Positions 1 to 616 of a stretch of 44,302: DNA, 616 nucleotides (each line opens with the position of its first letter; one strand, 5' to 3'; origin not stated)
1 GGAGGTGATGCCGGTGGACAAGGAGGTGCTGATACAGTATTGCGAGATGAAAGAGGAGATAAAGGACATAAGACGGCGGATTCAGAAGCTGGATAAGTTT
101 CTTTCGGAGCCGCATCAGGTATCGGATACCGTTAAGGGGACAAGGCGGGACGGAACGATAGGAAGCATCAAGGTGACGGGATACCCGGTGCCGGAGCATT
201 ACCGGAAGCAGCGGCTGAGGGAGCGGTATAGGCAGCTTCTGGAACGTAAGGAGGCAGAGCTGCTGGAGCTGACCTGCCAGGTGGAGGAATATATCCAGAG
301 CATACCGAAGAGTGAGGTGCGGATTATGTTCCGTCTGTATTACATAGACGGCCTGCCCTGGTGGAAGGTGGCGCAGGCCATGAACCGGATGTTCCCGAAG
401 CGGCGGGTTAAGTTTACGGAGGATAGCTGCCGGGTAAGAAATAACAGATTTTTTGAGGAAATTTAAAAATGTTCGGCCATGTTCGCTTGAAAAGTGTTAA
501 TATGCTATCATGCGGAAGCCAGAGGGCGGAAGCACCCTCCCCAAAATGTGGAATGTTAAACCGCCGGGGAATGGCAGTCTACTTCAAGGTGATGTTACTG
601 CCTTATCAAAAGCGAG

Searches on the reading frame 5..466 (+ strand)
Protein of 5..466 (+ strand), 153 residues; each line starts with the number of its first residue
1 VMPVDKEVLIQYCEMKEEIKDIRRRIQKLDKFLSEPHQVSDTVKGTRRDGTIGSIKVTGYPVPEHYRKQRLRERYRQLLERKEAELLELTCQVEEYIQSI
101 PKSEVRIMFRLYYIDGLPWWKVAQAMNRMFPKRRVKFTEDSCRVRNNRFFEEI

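Call 3: search_protein_families(library=pfam, proteins=[window:5-466:+], max_evalue=1)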
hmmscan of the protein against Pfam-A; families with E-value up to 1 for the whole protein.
window:5-466:+ (153 aa): 6 families
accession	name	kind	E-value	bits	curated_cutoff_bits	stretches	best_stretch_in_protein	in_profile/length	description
PF07374.17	DUF1492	-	0.0084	16.7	21.5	1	79-127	34-82/100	Protein of unknown function (DUF1492)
PF21825.2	crAss001_48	-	0.017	15.5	24.8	1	15-38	7-31/61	crAss001_48 related protein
PF08656.15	DASH_Dad3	-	0.063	13.8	23.1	1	3-32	3-32/76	DASH complex subunit Dad3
PF01425.27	Amidase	-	0.073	12.5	27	1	25-148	212-334/445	Amidase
PF05119.17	Terminase_4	-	0.14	13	24.7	1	2-30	19-47/98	Phage terminase, small subunit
PF12761.13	End3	-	0.42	11.2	25.2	0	14-38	85-109/115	Actin cytoskeleton-regulatory complex protein END3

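Call 6: search_protein_families(library=phrogs, proteins=[window:5-466:+], max_evalue=0.01)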
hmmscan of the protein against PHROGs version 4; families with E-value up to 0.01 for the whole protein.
window:5-466:+ (153 aa): 1 family
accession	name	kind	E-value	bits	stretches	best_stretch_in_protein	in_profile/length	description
phrog_36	-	transcription regulation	7.6e-17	62.6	1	6-153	57-183/220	transcriptional regulator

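Call 65: find_related_loci(query=window:5-466:+, collection=viral_contigs, flank=7000)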
Query window:5-466:+ (153 aa) in viral_contigs; peptide patterns used: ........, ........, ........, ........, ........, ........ (x = any residue, [..] = any of these).
95 stretches matched a pattern; 76 encode a relative of the query (tblastn E <= 1e-3); 75 distinct loci.
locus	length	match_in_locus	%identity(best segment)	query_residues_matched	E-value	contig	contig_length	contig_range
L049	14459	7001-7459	95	1-153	2e-97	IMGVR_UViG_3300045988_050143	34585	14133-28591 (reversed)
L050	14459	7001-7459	95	1-153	1e-97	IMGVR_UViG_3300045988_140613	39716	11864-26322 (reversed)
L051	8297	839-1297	95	1-153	6e-97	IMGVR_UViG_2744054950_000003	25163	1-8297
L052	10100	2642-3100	95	1-153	4e-97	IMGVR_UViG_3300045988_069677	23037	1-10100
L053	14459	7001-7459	95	1-153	4e-97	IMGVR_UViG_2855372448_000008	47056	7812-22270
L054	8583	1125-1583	95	1-153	3e-97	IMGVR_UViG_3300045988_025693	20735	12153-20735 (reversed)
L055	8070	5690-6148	95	1-153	4e-97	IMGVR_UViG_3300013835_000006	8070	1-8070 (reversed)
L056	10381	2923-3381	95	1-153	1e-96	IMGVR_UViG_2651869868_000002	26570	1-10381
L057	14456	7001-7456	95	1-152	3e-96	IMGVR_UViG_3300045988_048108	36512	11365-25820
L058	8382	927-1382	94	1-152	2e-94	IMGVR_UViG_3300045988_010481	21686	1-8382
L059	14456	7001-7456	94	1-152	2e-94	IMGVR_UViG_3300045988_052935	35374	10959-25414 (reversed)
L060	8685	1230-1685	93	1-152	6e-94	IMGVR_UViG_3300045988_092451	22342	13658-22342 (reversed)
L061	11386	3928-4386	92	1-153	1e-93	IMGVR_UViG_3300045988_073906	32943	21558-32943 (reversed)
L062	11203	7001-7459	90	1-153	2e-93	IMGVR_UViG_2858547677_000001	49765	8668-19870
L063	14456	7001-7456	93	1-152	2e-93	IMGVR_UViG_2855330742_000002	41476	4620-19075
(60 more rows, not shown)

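Call 87: find_related_loci(query=window:5-466:+, collection=genome_contigs, flank=5000)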
Query window:5-466:+ (153 aa) in genome_contigs; peptide patterns used: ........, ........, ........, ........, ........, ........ (x = any residue, [..] = any of these).
161 stretches matched a pattern; 32 encode a relative of the query (tblastn E <= 1e-3); 32 distinct loci.
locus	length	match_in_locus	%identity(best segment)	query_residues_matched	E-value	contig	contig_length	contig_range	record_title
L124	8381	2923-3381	95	1-153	3e-97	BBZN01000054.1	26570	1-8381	Clostridia bacterium UC5.1-1D2 DNA, contig: contig00054, whole genome shotgun sequence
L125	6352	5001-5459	89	1-153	5e-93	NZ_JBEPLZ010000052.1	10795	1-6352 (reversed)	Enterocloster citroniae strain DSM 19261 Ga0480187_52, whole genome shotgun sequence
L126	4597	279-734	93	1-152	3e-86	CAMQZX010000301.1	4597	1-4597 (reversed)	MAG TPA_asm: uncultured Lachnospiraceae bacterium isolate ERR5647218_bin.4_metawrap_v1.3_MAG genome assembly, contig: NO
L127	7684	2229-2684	91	1-152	2e-84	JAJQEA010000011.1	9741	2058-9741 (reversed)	MAG: Clostridia bacterium isolate MI.3_7 NODE_1284_length_9741_cov_8.614805, whole genome shotgun sequence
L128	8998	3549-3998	76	4-153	4e-75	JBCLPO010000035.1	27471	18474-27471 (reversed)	Lachnospiraceae bacterium 54-53 voucher GPTB0138 scaffold35, whole genome shotgun sequence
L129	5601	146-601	74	2-153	6e-75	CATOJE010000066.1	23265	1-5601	MAG TPA_asm: uncultured Lachnospiraceae bacterium isolate MGG30527_1680015434 genome assembly, contig: SAMEA27200668_946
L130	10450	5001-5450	73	4-153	2e-73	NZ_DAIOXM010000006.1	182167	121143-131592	MAG: Lacrimispora sp. isolate CTOTU50281 NODE_17_length_182167_cov_8.068019, whole genome shotgun sequence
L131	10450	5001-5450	73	4-153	2e-73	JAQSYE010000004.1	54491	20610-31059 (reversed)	MAG: Lacrimispora sp. isolate L_E1_T20_A_bin.77 scaffold_1314, whole genome shotgun sequence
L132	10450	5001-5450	73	4-153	7e-73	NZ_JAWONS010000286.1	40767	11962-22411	Clostridium boliviensis strain E-1 contig00029, whole genome shotgun sequence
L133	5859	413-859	72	4-152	2e-72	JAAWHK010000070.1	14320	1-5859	MAG: Hungatella sp. isolate ABMPRH_202_4 SL341416_scaffold_10154, whole genome shotgun sequence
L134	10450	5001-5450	72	4-153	2e-72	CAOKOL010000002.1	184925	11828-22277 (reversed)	MAG TPA_asm: uncultured Lachnospiraceae bacterium isolate SRR15604595_bin.30_metawrap_v1.3_MAG genome assembly, contig:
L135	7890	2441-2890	77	4-153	3e-72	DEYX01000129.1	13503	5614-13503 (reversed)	MAG TPA_asm: Hungatella sp. UBA3147 UBA3147_contig_1500, whole genome shotgun sequence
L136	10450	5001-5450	71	4-153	9e-71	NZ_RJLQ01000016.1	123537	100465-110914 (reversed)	Clostridium sp. E02 NODE_16_length_123537_cov_27.1508, whole genome shotgun sequence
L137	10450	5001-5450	71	4-153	3e-70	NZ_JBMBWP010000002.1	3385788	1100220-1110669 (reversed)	Lacrimispora sp. AGF001 contig_1, whole genome shotgun sequence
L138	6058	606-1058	71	3-153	2e-70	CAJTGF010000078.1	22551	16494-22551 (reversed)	Clostridiaceae bacterium isolate C65_88_CS_BP genome assembly, contig: MGBC000181.78, whole genome shotgun sequence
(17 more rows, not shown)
